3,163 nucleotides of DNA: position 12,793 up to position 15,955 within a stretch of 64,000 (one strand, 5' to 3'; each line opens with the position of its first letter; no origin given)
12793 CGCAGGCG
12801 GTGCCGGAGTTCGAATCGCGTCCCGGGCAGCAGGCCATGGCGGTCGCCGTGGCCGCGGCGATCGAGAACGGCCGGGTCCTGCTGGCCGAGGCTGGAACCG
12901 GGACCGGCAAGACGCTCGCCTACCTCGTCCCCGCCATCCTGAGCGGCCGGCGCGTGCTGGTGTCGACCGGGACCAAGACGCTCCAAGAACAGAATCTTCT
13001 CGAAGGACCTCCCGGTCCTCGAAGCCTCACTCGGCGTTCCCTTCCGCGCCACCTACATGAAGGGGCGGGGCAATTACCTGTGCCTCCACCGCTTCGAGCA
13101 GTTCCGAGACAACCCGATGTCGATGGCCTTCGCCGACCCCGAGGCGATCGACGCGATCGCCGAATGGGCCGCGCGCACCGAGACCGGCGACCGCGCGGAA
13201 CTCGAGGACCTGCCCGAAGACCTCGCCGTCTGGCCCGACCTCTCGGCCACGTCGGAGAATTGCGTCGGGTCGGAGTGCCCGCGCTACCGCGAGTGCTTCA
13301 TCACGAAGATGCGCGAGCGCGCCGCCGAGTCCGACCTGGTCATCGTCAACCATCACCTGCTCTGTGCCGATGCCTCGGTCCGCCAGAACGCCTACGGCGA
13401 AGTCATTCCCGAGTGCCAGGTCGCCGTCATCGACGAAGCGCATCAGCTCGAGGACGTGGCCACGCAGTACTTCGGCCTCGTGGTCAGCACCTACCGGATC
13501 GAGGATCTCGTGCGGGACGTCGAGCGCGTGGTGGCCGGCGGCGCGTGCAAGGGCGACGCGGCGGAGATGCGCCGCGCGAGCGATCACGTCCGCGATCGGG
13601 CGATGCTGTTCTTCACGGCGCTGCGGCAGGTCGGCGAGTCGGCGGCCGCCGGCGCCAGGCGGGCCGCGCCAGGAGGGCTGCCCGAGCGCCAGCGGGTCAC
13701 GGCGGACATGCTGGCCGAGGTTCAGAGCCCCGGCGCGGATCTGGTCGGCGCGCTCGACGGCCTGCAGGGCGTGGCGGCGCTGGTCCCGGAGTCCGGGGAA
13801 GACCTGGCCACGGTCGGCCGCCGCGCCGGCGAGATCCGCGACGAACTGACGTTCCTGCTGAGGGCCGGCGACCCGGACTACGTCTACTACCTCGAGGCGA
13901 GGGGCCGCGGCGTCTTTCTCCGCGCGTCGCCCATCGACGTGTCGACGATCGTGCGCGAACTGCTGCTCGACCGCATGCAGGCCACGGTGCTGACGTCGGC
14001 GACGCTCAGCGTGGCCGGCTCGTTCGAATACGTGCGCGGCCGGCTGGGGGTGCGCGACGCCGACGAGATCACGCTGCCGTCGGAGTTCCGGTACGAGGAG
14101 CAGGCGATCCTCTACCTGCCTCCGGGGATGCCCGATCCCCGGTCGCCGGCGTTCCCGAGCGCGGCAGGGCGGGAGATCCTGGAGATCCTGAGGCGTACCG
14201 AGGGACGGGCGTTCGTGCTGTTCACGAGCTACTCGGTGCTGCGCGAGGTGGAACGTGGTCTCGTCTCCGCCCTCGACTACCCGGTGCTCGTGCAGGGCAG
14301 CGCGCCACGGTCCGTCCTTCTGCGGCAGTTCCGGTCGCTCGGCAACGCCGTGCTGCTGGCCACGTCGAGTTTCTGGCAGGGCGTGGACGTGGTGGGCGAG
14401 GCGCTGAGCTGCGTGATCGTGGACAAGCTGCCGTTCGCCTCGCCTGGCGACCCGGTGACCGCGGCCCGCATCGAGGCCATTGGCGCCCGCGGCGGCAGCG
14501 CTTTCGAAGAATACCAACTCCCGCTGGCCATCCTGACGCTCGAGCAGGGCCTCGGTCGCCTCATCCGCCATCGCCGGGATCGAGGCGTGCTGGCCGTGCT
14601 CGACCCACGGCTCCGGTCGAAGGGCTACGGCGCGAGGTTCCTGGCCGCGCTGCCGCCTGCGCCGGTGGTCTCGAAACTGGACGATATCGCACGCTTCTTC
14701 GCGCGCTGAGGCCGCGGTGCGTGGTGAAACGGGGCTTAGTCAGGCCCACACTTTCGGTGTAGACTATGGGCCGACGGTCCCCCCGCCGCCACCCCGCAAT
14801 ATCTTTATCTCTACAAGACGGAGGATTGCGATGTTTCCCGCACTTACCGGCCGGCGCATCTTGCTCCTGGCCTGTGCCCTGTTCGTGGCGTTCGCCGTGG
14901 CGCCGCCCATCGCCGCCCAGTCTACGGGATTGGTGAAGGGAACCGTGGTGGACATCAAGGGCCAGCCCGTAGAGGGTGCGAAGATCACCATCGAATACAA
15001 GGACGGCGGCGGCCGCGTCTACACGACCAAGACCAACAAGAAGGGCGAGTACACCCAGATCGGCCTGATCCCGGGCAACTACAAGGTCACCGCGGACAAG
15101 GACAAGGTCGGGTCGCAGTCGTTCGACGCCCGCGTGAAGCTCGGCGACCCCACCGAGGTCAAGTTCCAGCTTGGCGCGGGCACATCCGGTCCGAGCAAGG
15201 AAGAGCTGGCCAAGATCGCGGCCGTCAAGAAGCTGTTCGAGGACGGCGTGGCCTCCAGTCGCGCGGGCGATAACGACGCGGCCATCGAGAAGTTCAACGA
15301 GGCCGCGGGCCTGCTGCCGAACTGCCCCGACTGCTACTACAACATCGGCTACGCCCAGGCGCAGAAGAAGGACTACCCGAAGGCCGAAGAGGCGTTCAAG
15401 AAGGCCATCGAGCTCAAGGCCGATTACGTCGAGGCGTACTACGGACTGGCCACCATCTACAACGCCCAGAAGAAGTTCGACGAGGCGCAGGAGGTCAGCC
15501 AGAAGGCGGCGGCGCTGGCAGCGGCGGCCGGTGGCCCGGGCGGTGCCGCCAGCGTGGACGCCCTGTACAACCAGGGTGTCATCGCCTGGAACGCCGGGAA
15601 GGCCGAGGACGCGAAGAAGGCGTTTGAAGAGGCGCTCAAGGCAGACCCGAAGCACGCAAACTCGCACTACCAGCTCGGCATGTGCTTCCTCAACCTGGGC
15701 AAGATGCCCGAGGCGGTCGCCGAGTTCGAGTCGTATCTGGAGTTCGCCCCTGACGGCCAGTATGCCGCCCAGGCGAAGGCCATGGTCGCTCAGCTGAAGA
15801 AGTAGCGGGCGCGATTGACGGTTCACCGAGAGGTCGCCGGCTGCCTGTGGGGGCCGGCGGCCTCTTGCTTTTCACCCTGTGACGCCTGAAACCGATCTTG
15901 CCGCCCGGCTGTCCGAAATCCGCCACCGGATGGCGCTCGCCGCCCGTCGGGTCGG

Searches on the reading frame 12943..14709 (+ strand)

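Call 71: search_protein_families(library=pfam, proteins=[window:12943-14709:+], max_evalue=0.001)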
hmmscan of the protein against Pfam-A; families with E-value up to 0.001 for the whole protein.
window:12943-14709:+ (588 aa): 2 families
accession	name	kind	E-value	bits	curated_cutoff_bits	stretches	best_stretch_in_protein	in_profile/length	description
PF13307.12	Helicase_C_2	-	1.1e-42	146.4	25.3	1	412-572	1-169/170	Helicase C-terminal domain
PF06733.21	DEAD_2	-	0.00079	19.5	21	0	115-179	103-165/172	DEAD_2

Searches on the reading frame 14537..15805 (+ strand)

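Call 71: search_protein_families(library=pfam, proteins=[window:14537-15805:+], max_evalue=0.001)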
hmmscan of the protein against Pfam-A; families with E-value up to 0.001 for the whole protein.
window:14537-15805:+ (422 aa): 21 families
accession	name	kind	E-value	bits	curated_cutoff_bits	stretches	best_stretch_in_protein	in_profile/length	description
PF00515.34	TPR_1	-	1.6e-24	85.1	27.8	2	264-296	1-33/34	Tetratricopeptide repeat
PF13432.12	TPR_16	-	4.4e-23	81.8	32.7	2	344-406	1-63/65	Tetratricopeptide repeat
PF13181.12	TPR_8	-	1.8e-22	78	25.7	2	265-296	2-33/34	Tetratricopeptide repeat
PF07719.23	TPR_2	-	5.7e-22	76.4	27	2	341-373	2-34/34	Tetratricopeptide repeat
PF13424.12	TPR_12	-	9.5e-20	71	30.1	1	299-370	4-75/77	Tetratricopeptide repeat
PF14559.12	TPR_19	-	3.6e-19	69.3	25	2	353-415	4-66/68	Tetratricopeptide repeat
PF13620.12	CarboxypepD_reg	-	9.2e-16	58.4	32.3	1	133-212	2-81/82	Carboxypeptidase regulatory-like domain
PF13431.12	TPR_17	-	5.7e-15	54.7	24.4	2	362-394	1-33/34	Tetratricopeptide repeat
PF13174.12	TPR_6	-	6.7e-15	55.1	26.3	0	341-372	1-32/33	Tetratricopeptide repeat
PF13414.12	TPR_11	-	1.2e-13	50.9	26.8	2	276-310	6-40/42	TPR repeat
PF13371.12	TPR_9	-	1.8e-11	44.4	35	1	349-417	4-72/73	Tetratricopeptide repeat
PF13428.12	TPR_14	-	4.1e-11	42.9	23.5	0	342-380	3-41/44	Tetratricopeptide repeat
PF12895.13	ANAPC3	-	8.2e-08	32.9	27.2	1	341-398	24-80/82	Anaphase-promoting complex, cyclosome, subunit 3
PF13176.12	TPR_7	-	4.2e-06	26.9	27.9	0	300-328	1-29/36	Tetratricopeptide repeat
PF25062.1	ARM_TT21_N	-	1.1e-05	25.7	40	0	244-324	114-194/222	Tetratricopeptide repeat protein 21 N-terminal ARM repeat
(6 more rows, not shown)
